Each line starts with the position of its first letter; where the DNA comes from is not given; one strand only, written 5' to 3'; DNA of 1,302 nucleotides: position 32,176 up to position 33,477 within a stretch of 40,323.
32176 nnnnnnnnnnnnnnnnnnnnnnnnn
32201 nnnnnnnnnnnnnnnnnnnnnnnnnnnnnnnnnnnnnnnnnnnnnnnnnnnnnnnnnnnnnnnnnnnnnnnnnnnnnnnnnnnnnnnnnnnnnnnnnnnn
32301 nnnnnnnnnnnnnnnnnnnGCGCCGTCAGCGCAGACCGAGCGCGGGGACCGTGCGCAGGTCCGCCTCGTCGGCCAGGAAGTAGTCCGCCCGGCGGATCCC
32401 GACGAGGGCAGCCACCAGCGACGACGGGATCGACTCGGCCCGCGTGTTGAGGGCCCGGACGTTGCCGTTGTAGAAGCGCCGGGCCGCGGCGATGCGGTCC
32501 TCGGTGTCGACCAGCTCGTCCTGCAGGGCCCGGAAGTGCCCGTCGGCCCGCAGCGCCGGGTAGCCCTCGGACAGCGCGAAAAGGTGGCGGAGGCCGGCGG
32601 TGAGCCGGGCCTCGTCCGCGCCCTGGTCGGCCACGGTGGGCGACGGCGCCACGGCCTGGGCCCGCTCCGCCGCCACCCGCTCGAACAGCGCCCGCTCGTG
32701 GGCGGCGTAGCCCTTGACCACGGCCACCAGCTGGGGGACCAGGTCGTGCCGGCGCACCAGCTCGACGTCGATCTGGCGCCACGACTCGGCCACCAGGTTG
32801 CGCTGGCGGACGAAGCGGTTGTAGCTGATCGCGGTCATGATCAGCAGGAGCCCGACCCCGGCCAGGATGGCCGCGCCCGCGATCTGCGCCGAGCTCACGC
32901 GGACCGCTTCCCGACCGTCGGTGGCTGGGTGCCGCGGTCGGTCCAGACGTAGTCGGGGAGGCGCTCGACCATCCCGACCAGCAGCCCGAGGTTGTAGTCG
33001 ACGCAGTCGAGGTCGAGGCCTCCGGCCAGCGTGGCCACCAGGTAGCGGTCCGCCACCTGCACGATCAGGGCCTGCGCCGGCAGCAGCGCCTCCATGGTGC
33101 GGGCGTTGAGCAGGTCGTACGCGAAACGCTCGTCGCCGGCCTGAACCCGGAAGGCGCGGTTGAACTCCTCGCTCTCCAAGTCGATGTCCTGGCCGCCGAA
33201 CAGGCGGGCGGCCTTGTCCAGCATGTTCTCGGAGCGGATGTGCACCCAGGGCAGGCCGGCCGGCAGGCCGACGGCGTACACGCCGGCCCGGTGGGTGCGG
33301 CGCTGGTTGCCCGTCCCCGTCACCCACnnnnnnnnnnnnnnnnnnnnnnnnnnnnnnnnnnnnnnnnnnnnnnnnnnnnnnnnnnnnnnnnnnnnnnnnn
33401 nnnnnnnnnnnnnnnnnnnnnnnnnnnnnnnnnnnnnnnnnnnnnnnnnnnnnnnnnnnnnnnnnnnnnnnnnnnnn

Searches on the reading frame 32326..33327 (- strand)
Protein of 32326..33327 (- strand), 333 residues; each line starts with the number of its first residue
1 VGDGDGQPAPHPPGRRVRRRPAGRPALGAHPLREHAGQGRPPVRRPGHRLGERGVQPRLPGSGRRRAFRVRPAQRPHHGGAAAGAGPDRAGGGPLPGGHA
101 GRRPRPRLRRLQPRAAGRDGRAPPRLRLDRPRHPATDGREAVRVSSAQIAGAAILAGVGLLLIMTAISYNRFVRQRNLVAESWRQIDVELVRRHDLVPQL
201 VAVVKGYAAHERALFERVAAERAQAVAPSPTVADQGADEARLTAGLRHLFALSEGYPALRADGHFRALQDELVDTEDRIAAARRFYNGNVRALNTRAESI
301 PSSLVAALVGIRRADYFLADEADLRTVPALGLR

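Call 20: search_protein_families(library=pfam, proteins=[window:32326-33327:-])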
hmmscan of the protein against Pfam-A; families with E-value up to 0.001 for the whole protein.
window:32326-33327:- (333 aa): 1 family
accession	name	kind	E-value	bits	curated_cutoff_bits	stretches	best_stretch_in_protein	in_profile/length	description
PF04011.17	LemA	-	5.9e-45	153.2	26.2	1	182-328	1-145/149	LemA family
